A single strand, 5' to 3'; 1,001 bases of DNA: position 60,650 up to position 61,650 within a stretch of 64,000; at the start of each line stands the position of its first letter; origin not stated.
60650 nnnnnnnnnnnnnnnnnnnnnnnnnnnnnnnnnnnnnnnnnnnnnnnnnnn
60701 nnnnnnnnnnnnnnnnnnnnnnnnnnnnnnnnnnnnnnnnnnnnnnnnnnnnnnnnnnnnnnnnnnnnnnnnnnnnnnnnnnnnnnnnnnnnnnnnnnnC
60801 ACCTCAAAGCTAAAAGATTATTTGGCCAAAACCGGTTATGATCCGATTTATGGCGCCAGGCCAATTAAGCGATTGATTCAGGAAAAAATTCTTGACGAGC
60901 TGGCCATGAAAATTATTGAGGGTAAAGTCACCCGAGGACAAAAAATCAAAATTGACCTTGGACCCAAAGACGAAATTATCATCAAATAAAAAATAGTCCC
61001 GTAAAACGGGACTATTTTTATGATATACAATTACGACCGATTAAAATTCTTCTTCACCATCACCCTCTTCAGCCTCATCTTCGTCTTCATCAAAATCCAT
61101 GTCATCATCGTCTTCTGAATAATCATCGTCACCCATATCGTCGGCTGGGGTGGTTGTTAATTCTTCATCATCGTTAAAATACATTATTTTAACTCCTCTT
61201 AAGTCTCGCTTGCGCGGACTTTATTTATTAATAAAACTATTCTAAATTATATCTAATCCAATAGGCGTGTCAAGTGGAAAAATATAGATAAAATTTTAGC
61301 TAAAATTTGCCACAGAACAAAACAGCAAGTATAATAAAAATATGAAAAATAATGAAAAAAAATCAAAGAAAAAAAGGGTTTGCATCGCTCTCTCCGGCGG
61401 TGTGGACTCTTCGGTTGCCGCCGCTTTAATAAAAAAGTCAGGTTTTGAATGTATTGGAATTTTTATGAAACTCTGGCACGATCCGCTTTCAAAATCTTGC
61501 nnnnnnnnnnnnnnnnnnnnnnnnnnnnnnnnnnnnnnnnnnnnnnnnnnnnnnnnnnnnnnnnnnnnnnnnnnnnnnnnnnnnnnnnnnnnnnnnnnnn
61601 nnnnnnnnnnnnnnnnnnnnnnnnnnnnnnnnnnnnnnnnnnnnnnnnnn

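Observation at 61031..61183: Unannotated 50-aa hyper-acidic protein gene with strong SD and terminator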

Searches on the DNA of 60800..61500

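Call 45: search_rna_families(source=window, start=60800, end=61500, threshold=evalue, max_evalue=1)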
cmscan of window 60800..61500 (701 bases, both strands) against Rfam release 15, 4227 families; matches with E-value up to 1: 9.
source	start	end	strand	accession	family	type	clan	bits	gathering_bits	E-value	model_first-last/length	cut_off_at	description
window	60939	61039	-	RF01770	rimP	Cis-reg; leader;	-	27.9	47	0.024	1-102/102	no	Gammaprotebacteria rimP leader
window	60960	61056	+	RF01770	rimP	Cis-reg; leader;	-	20.6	47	0.87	1-102/102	no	Gammaprotebacteria rimP leader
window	60920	61021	-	RF02593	NsiR8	Gene; sRNA;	-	20.3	61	0.29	1-172/172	no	Nitrogen stress-induced RNA 8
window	61067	61132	-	RF01134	sR30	Gene; snRNA; snoRNA; CD-box;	-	18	38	0.045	1-57/57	no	Small nucleolar RNA sR30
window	61090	61177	-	RF01563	DdR13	Gene; snRNA; snoRNA; CD-box;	-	17.3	65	0.64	1-80/80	no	Dictyostelium snoRNA DdR13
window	61067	61112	-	RF01139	sR2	Gene; snRNA; snoRNA; CD-box;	-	17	42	0.28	1-57/57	no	Small nucleolar RNA sR2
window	61053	61132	+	RF02706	TeloSII_ncR30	Gene; sRNA;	-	16.6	86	0.24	1-226/226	no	TeloSII non coding RNA 30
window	61271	61427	+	RF02504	Atu_L1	Gene; sRNA;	-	16.5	60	0.24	1-174/174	no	Rhizobiales sRNA Atu_L1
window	61052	61097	-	RF01306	sR52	Gene; snRNA; snoRNA; CD-box;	-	16.3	50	0.78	1-60/60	no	Small nucleolar RNA sR52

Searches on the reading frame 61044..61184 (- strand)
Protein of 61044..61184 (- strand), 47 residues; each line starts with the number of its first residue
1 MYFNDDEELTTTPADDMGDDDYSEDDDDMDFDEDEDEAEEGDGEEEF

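Call 4: search_protein_families(library=pfam, proteins=[window:61044-61184:-], max_evalue=10)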
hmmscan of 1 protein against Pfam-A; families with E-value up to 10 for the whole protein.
seq(47 aa): 1 family
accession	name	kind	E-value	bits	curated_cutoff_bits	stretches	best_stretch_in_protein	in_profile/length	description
PF20443.3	LAP1_N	-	3.2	7.8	25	1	4-45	62-102/239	Lamina-associated polypeptide 1, N-terminal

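Call 5: search_protein_families(library=ncbifam, proteins=[window:61044-61184:-], max_evalue=10)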
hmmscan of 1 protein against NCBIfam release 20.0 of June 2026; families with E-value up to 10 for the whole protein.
seq(47 aa): 0 families

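Call 7: find_homologous_proteins(query=window:61044-61184:-, max_evalue=0.01)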
Query seq(47 aa): no candidate shares three 5-residue words with the query. No homologue found.

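Call 8: find_encoding_contigs(protein=window:61044-61184:-, flank=6000)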
Protein seq(47 aa) (47 aa): 1 contig read that carries it; 1 place shown.
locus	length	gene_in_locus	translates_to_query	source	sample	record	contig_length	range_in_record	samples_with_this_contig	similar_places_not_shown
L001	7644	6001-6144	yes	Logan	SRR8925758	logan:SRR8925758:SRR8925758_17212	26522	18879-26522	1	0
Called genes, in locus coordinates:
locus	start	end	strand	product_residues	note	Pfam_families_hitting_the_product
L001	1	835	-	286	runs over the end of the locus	PF01193:RNA_pol_L, PF01000:RNA_pol_A_bac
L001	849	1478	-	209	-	PF00163:Ribosomal_S4, PF01479:S4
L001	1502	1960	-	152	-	PF00411:Ribosomal_S11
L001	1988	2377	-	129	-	PF00416:Ribosomal_S13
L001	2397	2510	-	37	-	PF00444:Ribosomal_L36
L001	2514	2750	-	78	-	PF01176:eIF-1a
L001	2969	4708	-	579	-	PF01411:tRNA-synt_2c, PF07973:tRNA_SAD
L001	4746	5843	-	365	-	PF02540:NAD_synthase (faint), PF03054:tRNA_Me_trans, PF20259:tRNA_Me_trans_M, PF20258:tRNA_Me_trans_C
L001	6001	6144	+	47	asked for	-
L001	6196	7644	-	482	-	?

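Call 15: find_homologous_proteins(query=A1, max_evalue=1)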
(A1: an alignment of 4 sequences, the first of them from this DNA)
Query A1 (4 sequences) (47 aa, profile of the alignment): 1 proteins with E <= 1 among 114 candidates.
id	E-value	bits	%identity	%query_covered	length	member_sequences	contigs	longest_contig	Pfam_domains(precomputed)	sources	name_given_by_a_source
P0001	3.2e-11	61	-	-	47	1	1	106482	-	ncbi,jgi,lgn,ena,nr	ncbi:hypothetical protein KKA15_05780 [Patescibacteria group bacterium]|nr:hypothetical protein [Pat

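Call 25: search_protein_representatives(protein=window:61044-61184:-)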
Query: 47 residues. Proteins with E-value up to 0.001 (for the whole library): 0; up to 1e-10: 0; up to 1e-30: 0. The best 0 are listed.

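Call 53: search_protein_families(library=phrogs, proteins=[window:61044-61184:-], max_evalue=1)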
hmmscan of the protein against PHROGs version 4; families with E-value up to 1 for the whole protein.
seq(47 aa): 0 families

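Call 54: search_protein_families(library=padloc, proteins=[window:61044-61184:-], max_evalue=1)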
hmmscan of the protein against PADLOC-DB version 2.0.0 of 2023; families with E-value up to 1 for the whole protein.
seq(47 aa): 0 families

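Call 58: search_solved_structures(query=A4, max_evalue=10, show_alignments=3)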
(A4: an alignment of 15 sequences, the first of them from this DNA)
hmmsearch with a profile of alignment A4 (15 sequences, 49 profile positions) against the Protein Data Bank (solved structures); distinct sequences matched with E-value up to 10: 0.

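Call 65: predict_structure(protein=window:61044-61184:-)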
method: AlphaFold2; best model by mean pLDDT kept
length: 47 residues; sequences in the alignment: 1
mean_pLDDT: 60.9   pTM: 0.13
mean pLDDT of the five models: 60.9, 55.3, 53.5, 52.7, 50.3
residues with pLDDT >= 90: 0; 70-90: 3; 50-70: 44; < 50: 0
segments of 3 or more residues with pLDDT < 50: none
pLDDT, mean of each block of 10 residues (from residue 1): 57 60 61 63 66
secondary structure: DSSP gave nothing for this model
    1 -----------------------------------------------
elements in order:

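Call 70: list_cluster_members(proteins=[window:61044-61184:-, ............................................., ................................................, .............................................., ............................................, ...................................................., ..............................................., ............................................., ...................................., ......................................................])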
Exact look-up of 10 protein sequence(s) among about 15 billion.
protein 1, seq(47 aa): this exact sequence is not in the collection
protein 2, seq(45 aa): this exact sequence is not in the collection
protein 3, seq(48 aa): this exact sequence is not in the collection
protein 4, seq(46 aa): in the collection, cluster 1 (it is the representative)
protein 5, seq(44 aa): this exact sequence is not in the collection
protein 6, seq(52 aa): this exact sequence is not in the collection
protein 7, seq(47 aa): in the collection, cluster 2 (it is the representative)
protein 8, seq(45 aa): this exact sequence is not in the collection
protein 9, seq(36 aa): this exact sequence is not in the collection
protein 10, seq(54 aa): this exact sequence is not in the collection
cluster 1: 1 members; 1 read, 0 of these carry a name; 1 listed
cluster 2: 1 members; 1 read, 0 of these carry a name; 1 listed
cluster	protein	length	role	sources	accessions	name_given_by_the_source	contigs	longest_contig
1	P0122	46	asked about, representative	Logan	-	-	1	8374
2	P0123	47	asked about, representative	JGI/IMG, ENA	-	-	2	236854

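Call 82: search_dna_similar(query=window:61044-61184:-, collection=phages, mode=protein, max_evalue=1, max_rows=10)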
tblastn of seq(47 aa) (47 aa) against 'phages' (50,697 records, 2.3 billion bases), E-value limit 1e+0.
No match.

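Call 83: search_dna_similar(query=window:61044-61184:-, collection=plasmids, mode=protein, max_evalue=1, max_rows=10)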
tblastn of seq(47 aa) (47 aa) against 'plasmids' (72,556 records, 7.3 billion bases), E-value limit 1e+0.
No match.
